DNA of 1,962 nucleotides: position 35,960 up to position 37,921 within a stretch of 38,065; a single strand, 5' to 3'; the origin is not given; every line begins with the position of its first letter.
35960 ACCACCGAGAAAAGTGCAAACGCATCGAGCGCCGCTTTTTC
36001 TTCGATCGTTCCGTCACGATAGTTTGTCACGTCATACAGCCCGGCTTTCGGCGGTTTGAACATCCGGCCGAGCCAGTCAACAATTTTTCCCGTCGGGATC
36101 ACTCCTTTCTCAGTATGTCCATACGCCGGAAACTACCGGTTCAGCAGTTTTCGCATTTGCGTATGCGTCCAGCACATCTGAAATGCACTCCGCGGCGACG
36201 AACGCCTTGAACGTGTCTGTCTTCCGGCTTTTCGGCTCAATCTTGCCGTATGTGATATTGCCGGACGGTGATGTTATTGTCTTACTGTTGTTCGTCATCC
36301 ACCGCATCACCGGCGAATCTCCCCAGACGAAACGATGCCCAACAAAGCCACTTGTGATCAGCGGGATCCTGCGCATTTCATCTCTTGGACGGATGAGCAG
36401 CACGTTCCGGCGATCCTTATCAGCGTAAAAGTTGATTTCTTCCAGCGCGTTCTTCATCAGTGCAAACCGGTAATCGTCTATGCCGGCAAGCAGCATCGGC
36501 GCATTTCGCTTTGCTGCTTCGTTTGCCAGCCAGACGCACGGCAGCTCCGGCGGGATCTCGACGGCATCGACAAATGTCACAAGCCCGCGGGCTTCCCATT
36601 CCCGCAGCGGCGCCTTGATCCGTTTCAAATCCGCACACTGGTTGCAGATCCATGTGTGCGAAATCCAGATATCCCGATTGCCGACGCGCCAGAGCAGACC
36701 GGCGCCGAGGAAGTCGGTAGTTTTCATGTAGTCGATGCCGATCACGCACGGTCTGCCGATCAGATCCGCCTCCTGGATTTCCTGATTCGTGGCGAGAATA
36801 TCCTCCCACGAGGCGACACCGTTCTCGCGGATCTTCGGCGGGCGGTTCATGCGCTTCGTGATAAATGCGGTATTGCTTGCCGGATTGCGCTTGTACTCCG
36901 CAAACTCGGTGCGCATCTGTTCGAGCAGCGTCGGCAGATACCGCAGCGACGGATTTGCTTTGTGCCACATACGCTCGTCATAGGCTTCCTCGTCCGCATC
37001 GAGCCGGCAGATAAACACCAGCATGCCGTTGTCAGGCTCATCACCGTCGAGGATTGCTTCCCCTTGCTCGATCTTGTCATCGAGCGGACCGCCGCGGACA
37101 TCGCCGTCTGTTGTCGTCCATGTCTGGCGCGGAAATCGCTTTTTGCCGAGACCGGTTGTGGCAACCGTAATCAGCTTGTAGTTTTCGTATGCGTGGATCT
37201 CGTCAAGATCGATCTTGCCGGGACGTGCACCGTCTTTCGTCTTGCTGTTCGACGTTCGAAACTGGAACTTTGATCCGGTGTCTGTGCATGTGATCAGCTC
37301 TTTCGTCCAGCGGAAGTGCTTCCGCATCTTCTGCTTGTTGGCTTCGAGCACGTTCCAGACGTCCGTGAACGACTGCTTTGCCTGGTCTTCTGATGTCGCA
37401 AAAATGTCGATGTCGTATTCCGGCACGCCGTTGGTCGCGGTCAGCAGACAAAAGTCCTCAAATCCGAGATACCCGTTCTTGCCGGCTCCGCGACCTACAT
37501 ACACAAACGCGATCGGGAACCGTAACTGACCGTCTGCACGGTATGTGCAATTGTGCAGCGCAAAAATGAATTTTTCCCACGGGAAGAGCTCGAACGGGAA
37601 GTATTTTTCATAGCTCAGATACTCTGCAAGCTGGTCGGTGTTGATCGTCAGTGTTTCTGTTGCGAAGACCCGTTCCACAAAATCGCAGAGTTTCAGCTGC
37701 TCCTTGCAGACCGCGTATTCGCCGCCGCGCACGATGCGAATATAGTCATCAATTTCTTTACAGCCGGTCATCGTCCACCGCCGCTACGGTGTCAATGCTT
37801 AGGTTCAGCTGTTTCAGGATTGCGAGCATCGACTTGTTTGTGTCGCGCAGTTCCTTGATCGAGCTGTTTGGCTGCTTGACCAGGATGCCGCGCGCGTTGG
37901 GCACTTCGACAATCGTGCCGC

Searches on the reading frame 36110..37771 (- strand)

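Call 68: search_protein_families(library=pfam, proteins=[window:36110-37771:-], max_evalue=0.001)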
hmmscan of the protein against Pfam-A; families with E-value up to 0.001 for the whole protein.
window:36110-37771:- (553 aa): 2 families
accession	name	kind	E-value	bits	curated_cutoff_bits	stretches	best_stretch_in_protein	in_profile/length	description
PF20441.4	TerL_nuclease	-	1e-10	41.7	24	1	248-381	5-134/286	Terminase large subunit, endonuclease domain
PF03354.21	TerL_ATPase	-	7.1e-10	39.3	23.7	1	64-235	1-174/178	Terminase large subunit, ATPase domain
